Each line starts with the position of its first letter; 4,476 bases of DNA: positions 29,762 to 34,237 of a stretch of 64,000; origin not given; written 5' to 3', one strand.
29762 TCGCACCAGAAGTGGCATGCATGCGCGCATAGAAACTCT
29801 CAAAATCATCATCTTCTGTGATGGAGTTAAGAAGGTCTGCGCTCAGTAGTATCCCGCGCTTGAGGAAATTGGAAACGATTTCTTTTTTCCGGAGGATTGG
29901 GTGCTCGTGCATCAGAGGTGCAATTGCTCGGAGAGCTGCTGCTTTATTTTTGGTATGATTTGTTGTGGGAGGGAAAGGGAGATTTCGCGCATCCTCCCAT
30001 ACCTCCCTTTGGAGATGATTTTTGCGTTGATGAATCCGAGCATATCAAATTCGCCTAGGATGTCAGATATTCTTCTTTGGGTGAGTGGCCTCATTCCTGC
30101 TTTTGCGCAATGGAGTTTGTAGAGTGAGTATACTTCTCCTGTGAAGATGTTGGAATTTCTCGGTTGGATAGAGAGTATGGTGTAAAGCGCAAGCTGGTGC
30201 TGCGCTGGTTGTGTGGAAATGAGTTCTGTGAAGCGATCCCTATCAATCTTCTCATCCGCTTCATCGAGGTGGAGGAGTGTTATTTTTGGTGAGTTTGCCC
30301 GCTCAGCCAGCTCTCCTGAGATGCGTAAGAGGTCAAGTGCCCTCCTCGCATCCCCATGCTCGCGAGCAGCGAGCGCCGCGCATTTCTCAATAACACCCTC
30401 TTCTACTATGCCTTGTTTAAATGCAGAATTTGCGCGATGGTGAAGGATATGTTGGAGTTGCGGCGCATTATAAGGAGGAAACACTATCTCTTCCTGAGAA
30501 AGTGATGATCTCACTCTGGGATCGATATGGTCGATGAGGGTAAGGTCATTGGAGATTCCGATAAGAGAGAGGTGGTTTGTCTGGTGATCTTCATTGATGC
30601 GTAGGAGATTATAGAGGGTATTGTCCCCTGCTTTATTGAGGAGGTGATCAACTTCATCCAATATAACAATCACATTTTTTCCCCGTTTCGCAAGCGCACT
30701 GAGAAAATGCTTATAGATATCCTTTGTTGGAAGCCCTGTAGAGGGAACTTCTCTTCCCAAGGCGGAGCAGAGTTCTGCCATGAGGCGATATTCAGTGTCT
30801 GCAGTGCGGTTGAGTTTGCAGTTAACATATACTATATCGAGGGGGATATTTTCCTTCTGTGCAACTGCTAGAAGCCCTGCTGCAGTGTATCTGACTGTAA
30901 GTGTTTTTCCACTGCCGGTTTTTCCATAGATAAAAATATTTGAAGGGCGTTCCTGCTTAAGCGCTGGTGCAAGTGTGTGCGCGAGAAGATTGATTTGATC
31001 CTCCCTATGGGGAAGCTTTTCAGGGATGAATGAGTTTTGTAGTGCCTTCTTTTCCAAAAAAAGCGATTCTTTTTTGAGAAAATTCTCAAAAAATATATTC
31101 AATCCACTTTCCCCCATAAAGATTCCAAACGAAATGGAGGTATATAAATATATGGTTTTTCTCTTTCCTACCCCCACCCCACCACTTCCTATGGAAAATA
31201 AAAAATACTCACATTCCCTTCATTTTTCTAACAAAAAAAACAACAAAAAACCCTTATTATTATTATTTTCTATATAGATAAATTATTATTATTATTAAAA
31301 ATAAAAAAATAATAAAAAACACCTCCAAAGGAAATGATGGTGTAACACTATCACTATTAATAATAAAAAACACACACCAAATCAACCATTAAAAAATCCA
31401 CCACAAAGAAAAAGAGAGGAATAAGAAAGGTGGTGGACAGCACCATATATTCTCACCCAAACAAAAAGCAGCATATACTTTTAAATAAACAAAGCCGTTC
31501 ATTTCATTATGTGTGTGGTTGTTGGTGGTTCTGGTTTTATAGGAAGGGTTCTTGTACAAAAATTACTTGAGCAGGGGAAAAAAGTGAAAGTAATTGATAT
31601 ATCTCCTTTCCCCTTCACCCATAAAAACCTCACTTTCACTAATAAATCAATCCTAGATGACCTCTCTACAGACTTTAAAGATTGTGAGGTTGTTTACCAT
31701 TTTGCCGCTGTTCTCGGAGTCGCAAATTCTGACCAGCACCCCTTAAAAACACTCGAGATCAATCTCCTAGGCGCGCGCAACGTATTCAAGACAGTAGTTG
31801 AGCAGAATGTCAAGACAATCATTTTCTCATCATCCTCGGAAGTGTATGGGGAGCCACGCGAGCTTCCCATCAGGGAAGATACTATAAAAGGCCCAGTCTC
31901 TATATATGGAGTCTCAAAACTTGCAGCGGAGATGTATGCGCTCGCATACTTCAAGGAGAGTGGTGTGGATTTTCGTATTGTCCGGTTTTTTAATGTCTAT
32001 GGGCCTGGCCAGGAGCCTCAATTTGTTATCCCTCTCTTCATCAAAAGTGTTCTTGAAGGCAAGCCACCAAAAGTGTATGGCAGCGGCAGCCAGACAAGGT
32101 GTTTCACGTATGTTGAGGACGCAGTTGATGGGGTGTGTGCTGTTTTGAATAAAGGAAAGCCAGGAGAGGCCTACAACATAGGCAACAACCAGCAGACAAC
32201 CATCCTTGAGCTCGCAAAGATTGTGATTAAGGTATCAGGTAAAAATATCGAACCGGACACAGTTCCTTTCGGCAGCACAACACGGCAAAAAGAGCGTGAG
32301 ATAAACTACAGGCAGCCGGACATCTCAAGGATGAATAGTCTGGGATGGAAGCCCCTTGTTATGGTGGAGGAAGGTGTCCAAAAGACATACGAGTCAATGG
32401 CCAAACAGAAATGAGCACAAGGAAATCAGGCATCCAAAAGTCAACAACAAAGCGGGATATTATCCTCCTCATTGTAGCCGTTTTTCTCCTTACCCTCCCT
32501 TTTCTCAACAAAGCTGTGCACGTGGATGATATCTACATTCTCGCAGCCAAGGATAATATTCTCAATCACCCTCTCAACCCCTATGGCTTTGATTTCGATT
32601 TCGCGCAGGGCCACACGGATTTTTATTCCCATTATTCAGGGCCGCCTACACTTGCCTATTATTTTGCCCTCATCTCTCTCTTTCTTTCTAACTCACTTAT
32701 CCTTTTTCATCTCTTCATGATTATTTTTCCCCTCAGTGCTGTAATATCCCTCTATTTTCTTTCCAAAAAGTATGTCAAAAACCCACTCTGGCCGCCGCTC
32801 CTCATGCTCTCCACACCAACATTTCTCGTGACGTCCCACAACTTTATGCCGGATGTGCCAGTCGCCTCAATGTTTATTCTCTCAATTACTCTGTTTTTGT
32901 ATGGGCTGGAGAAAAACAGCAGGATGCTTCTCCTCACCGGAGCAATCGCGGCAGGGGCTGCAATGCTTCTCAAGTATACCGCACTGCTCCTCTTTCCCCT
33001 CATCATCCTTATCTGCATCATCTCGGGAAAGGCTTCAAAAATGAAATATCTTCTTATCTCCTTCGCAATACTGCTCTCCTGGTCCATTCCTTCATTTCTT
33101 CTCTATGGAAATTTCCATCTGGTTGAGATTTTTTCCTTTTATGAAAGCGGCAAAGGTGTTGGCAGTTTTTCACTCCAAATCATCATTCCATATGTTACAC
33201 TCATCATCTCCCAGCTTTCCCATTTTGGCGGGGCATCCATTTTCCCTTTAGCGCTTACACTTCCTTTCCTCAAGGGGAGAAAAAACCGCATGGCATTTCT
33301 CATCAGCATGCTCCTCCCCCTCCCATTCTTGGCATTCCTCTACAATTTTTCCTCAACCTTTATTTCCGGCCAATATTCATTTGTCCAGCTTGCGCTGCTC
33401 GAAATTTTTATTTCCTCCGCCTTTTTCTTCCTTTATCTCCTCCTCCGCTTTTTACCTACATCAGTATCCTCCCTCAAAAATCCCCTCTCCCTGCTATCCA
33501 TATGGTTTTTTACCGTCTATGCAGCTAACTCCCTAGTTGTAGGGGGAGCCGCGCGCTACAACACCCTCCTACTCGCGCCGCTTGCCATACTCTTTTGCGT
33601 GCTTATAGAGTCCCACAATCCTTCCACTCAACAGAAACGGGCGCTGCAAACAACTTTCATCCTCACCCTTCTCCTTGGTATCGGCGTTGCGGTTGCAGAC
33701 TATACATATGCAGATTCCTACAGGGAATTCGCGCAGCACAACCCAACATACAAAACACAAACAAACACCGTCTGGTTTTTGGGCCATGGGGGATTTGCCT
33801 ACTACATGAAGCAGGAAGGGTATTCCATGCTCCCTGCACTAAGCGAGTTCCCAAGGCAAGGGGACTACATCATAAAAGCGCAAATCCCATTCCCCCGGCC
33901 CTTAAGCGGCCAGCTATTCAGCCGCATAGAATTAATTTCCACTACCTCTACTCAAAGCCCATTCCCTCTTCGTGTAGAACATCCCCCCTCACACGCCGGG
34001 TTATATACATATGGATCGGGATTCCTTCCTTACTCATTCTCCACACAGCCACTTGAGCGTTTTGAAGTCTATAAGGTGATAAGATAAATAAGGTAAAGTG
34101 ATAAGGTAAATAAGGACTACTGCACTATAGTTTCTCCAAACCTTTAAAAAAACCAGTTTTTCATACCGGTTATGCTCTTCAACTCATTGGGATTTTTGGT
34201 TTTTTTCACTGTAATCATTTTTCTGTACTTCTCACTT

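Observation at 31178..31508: Candidate oriC immediately upstream of a cdc6-polB-polC operon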

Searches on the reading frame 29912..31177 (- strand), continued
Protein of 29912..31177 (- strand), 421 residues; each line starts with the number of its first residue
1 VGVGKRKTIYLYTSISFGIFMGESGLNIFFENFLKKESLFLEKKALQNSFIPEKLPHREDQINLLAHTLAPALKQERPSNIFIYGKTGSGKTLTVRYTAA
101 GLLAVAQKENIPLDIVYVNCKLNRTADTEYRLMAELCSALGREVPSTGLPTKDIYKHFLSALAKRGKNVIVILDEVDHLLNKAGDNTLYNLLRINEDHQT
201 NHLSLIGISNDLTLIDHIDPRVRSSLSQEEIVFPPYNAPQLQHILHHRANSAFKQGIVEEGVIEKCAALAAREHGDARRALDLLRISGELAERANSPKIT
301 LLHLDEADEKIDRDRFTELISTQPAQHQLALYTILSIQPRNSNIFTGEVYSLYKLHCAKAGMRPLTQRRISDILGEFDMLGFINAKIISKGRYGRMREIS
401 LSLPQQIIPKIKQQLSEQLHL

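Call 59: search_solved_structures(query=window:29912-31117:-, max_evalue=1e-10)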
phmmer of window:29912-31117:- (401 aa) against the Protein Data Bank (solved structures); distinct sequences matched with E-value up to 1e-10: 19.
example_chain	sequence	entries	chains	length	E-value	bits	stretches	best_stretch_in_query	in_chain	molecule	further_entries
2qby_A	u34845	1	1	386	3.4e-104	352.2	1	17-390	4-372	Cell division control protein 6 homolog 1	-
2v1u_A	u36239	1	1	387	1.6e-91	310.5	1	18-385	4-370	CELL DIVISION CONTROL PROTEIN 6 HOMOLOG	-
2qby_B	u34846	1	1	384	2.7e-43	151.8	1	33-384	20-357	Cell division control protein 6 homolog 3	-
8rwv_F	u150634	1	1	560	1.1e-27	100.5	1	16-279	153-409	Cell division control protein 6 homolog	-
8s0e_G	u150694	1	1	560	1.4e-27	100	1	16-279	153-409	Cell division control protein 6 homolog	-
5uj7_A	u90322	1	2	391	4.9e-20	75.2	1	25-386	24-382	Origin recognition complex subunit 1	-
7jpo_A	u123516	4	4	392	4.9e-20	75.2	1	25-386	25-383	Origin recognition complex subunit 1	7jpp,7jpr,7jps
5ujm_A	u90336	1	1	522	1.4e-19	73.8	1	25-386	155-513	Origin recognition complex subunit 1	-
7ctf_A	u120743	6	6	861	4.2e-19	72.1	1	25-386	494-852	Origin recognition complex subunit 1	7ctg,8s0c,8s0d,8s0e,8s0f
8rwv_A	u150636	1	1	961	5.4e-19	71.8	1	25-386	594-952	Origin recognition complex subunit 1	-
1fnn_A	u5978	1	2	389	1.1e-18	70.8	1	23-384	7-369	CELL DIVISION CONTROL PROTEIN 6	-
4xgc_A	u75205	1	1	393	2.9e-18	69.4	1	16-303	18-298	Origin recognition complex subunit 1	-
7jgr_A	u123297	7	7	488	5.3e-18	68.5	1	16-302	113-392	Origin recognition complex subunit 1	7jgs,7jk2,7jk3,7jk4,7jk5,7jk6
7jgr_G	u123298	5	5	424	1.2e-17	67.4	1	24-274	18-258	Cell division control protein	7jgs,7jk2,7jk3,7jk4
1w5s_A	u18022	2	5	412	1.3e-14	57.4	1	16-277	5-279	ORIGIN RECOGNITION COMPLEX SUBUNIT 2 ORC2 | ORC2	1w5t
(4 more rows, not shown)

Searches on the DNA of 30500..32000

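Call 56: search_rna_families(source=window, start=30500, end=32000, threshold=evalue, max_evalue=1)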
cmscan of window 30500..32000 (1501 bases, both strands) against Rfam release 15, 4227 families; matches with E-value up to 1: 0.
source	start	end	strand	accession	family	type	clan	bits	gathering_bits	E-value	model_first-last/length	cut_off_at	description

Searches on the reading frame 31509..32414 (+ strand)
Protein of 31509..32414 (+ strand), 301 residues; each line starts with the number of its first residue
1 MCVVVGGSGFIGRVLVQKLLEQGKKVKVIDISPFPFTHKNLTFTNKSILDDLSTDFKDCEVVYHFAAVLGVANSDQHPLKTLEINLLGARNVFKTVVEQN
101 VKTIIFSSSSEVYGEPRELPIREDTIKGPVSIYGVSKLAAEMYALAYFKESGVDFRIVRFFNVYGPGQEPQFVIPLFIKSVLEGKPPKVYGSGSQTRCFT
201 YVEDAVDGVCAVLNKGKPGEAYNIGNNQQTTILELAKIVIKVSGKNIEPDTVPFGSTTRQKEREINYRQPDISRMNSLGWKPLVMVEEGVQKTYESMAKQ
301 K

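Call 4: search_protein_families(library=pfam, proteins=[window:31509-32414:+])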
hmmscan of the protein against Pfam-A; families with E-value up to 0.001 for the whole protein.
window:31509-32414:+ (301 aa): 7 families
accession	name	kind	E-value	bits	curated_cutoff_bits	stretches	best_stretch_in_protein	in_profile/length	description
PF01370.27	Epimerase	-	4.3e-57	193.7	20.9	1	3-225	2-240/240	NAD dependent epimerase/dehydratase family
PF16363.11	GDP_Man_Dehyd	-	3.2e-48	165.4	27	1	4-293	2-332/332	GDP-mannose 4,6 dehydratase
PF02719.21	Polysacc_synt_2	-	1.3e-21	77.5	20.2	1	4-250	3-254/293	Polysaccharide biosynthesis protein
PF04321.23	RmlD_sub_bind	-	2e-21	76.7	27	1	3-281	4-264/287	RmlD substrate binding domain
PF01073.25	3Beta_HSD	-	1.5e-17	64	22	1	3-214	1-231/280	3-beta hydroxysteroid dehydrogenase/isomerase family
PF07993.18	NAD_binding_4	-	2.2e-11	43.8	20.1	1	56-169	86-210/258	Male sterility protein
PF13460.12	NAD_binding_10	-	6.9e-11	42.8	27.2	1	6-160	1-143/184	NAD(P)H-binding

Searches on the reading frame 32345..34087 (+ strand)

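Call 4: search_protein_families(library=pfam, proteins=[window:32345-34087:+])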
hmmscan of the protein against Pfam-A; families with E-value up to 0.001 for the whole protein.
window:32345-34087:+ (580 aa): 1 family
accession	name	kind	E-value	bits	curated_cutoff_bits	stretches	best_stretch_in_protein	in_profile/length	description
PF13231.12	PMT_2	-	1.2e-09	39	26.1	1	99-243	2-152/160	Dolichyl-phosphate-mannose-protein mannosyltransferase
